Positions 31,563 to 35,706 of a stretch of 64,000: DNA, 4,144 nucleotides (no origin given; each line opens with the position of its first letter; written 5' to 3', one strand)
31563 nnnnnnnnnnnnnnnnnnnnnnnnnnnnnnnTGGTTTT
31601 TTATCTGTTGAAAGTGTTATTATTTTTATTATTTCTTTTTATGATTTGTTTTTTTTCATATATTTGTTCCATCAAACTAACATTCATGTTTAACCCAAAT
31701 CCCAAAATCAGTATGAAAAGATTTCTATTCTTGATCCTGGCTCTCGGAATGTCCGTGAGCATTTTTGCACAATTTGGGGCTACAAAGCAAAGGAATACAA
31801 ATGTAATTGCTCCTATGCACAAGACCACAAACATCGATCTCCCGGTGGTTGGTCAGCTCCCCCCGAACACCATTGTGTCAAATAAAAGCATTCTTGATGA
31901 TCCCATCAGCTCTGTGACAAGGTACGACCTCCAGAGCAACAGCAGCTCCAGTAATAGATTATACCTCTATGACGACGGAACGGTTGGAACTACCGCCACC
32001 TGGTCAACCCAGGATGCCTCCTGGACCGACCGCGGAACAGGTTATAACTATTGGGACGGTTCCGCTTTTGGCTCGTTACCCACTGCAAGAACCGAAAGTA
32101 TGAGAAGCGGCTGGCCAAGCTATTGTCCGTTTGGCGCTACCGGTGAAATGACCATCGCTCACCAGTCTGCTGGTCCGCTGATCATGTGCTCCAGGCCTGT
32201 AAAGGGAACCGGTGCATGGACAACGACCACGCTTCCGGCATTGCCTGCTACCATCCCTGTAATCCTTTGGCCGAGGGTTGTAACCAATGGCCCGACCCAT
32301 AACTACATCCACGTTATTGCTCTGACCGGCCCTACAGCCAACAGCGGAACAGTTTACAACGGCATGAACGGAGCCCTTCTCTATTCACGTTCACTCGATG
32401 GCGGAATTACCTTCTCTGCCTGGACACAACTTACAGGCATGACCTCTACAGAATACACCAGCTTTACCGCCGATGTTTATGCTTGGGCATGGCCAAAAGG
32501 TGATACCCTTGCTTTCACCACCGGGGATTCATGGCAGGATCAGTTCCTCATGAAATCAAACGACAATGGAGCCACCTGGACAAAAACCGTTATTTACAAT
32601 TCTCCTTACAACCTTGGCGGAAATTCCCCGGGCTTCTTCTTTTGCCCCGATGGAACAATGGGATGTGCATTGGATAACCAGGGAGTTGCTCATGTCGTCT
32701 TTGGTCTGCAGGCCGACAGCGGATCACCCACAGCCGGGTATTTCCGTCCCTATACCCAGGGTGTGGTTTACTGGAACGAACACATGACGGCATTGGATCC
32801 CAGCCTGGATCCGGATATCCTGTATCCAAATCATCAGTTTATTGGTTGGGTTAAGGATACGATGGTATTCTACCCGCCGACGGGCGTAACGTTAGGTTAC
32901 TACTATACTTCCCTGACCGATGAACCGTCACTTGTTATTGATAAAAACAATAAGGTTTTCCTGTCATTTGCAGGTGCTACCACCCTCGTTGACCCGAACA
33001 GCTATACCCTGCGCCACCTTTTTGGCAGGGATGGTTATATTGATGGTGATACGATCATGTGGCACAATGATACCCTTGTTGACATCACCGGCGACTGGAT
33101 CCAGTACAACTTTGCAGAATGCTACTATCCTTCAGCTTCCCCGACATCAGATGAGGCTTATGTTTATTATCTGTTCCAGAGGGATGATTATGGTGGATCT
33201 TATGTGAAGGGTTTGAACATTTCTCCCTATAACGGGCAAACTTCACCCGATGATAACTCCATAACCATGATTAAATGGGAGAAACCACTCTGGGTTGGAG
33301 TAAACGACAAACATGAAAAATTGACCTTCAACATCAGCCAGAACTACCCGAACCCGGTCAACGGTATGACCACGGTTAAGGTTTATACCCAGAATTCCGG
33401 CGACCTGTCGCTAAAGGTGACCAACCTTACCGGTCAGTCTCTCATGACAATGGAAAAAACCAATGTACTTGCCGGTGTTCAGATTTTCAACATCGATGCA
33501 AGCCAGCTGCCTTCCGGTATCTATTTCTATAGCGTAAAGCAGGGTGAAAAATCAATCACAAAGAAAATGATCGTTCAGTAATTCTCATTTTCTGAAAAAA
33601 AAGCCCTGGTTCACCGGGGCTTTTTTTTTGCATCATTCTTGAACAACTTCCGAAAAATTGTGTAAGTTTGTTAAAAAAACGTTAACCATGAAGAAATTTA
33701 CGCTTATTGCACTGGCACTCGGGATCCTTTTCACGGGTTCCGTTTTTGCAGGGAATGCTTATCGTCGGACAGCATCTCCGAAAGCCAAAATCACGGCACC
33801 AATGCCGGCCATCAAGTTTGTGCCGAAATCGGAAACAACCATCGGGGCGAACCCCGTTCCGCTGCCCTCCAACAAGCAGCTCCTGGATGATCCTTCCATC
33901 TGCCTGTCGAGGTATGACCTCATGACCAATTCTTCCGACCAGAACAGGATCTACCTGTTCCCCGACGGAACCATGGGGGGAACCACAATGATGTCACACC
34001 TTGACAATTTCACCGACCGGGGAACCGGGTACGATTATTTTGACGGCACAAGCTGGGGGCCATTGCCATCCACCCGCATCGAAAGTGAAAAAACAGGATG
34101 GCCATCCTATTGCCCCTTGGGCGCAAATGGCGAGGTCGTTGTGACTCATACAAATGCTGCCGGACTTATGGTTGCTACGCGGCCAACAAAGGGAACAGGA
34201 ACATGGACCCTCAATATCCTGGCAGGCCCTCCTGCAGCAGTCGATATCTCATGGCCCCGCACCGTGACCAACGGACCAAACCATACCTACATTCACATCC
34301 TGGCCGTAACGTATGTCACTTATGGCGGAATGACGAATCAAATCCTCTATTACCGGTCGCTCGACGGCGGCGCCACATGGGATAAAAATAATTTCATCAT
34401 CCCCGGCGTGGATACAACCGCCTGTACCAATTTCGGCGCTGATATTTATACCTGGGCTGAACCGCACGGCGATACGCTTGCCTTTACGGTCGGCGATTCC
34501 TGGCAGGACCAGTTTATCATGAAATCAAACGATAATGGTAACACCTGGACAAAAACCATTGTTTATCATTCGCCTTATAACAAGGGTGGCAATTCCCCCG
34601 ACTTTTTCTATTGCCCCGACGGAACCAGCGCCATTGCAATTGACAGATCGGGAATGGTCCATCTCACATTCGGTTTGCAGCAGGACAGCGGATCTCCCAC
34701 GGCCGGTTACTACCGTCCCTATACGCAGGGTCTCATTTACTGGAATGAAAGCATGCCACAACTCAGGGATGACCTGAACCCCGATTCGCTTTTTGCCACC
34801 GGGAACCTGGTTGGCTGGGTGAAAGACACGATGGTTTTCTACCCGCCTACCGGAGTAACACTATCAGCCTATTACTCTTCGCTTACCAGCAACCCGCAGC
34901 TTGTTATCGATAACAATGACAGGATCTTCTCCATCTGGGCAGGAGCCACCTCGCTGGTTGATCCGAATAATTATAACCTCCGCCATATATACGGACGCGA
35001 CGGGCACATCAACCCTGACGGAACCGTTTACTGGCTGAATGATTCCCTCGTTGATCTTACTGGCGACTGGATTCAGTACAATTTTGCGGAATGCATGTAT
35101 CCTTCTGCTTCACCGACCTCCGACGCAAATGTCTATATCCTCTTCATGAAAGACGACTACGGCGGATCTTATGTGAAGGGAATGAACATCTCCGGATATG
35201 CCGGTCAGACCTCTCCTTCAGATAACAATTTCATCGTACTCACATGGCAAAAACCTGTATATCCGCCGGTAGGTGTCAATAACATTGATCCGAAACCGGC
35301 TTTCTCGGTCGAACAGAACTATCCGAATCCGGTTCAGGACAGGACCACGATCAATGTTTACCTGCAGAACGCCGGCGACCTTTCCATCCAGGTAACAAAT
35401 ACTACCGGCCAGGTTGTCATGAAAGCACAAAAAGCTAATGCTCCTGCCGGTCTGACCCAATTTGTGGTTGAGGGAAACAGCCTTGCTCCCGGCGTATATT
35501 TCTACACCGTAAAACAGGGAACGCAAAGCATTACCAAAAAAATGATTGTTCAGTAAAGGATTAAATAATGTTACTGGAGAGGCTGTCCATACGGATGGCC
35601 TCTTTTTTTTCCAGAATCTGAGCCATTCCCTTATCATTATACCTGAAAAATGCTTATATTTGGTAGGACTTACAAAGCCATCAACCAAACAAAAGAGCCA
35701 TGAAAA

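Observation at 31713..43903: Six-gene tandem array of diverged Asp-box (BNR-like) T9SS cargo proteins with no assignable function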

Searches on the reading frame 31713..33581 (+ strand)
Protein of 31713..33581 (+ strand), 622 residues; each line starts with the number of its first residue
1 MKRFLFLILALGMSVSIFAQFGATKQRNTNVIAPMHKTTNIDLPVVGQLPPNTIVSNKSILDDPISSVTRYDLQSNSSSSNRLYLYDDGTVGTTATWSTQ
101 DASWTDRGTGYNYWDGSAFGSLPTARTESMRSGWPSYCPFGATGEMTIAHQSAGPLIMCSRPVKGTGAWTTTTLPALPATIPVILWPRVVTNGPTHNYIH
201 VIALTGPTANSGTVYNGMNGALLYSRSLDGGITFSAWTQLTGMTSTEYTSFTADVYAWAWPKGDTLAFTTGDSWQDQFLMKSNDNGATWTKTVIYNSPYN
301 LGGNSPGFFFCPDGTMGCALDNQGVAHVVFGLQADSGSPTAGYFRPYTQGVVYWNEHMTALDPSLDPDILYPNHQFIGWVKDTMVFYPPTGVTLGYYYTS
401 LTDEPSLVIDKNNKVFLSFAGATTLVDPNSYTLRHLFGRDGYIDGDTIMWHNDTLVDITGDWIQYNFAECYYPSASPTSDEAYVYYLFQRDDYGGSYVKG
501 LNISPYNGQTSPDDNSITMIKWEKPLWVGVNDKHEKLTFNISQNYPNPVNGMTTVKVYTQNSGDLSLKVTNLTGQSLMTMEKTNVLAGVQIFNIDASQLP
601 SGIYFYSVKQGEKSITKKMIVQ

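Call 4: search_protein_families(library=pfam, proteins=[window:31713-33581:+], max_evalue=1)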
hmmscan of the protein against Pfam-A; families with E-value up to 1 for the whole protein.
window:31713-33581:+ (622 aa): 4 families
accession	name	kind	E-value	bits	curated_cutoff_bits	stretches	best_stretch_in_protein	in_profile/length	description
PF18962.6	Por_Secre_tail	-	1.4e-13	51.3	27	1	545-621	2-75/75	Secretion system C-terminal sorting domain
PF02012.26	BNR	-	0.0034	17.6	27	0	282-291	3-12/12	BNR/Asp-box repeat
PF13585.12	CHU_C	-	0.03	14.9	27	1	550-618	15-81/86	CHU_C Type IX secretion signal domain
PF13860.13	FlgD_ig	-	0.041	14.3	27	1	553-610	10-75/79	FlgD Ig-like domain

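Call 5: search_protein_families(library=ncbifam, proteins=[window:31713-33581:+], max_evalue=1)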
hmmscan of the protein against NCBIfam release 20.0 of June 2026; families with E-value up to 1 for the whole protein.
window:31713-33581:+ (622 aa): 3 families
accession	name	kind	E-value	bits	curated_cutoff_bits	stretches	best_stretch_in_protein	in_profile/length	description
TIGR04183.1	Por_Secre_tail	domain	7.9e-13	48.2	23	1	545-622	2-72/72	T9SS type A sorting domain-containing protein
NF038113.1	T9SSA_dep_M36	equivalog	7.4e-10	37.6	885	1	537-622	788-869/869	T9SS-dependent M36 family metallopeptidase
NF052323.1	T9SSA_dep_M6i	equivalog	3.1e-08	32.1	600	1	538-618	954-1034/1043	T9SS-dependent M6-like inactivated metalloprotease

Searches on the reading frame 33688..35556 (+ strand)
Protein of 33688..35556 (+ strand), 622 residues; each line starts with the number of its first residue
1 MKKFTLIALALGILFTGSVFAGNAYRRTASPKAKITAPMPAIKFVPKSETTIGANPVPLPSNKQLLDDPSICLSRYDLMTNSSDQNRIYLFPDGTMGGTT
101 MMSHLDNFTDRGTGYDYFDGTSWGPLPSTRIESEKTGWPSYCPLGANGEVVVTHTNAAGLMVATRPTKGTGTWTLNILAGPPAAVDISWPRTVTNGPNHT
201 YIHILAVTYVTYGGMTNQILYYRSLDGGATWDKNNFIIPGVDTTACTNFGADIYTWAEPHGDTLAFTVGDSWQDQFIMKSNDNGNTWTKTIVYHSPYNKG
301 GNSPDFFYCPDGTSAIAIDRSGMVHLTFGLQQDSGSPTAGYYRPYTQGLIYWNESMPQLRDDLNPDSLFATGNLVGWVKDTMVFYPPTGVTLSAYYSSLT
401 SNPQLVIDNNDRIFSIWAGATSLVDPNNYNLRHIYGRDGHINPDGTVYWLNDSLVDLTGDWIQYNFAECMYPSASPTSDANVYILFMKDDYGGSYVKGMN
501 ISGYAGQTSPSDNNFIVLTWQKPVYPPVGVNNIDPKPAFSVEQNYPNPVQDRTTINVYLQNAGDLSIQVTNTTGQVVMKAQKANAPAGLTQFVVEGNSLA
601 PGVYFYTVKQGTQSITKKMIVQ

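Call 4: search_protein_families(library=pfam, proteins=[window:33688-35556:+], max_evalue=1)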
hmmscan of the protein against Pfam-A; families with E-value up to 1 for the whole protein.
window:33688-35556:+ (622 aa): 5 families
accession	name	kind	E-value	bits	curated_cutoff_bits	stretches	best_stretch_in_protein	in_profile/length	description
PF18962.6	Por_Secre_tail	-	1.2e-12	48.3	27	1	545-621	2-75/75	Secretion system C-terminal sorting domain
PF13585.12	CHU_C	-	0.00052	20.5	27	1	549-618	14-81/86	CHU_C Type IX secretion signal domain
PF13860.13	FlgD_ig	-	0.0022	18.4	27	1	554-612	13-77/79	FlgD Ig-like domain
PF02012.26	BNR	-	0.07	13.6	27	0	222-233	1-12/12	BNR/Asp-box repeat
PF24316.1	Tli3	-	0.08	13.7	27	0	254-301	55-110/129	T6SS Tli3 immunity protein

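Call 5: search_protein_families(library=ncbifam, proteins=[window:33688-35556:+], max_evalue=1)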
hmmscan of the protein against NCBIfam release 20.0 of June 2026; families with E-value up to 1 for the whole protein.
window:33688-35556:+ (622 aa): 4 families
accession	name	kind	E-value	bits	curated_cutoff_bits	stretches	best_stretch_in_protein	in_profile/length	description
TIGR04183.1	Por_Secre_tail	domain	1.8e-13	50.2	23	1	545-622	2-72/72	T9SS type A sorting domain-containing protein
NF052323.1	T9SSA_dep_M6i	equivalog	2.6e-08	32.3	600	1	544-620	960-1036/1043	T9SS-dependent M6-like inactivated metalloprotease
NF038113.1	T9SSA_dep_M36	equivalog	1.1e-07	30.4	885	1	543-622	794-869/869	T9SS-dependent M36 family metallopeptidase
NF050177.1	TapA_OM_Porphy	equivalog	0.33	9.6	500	0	544-621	473-543/544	TapA/TapC family T9SS-dependent outer membrane protein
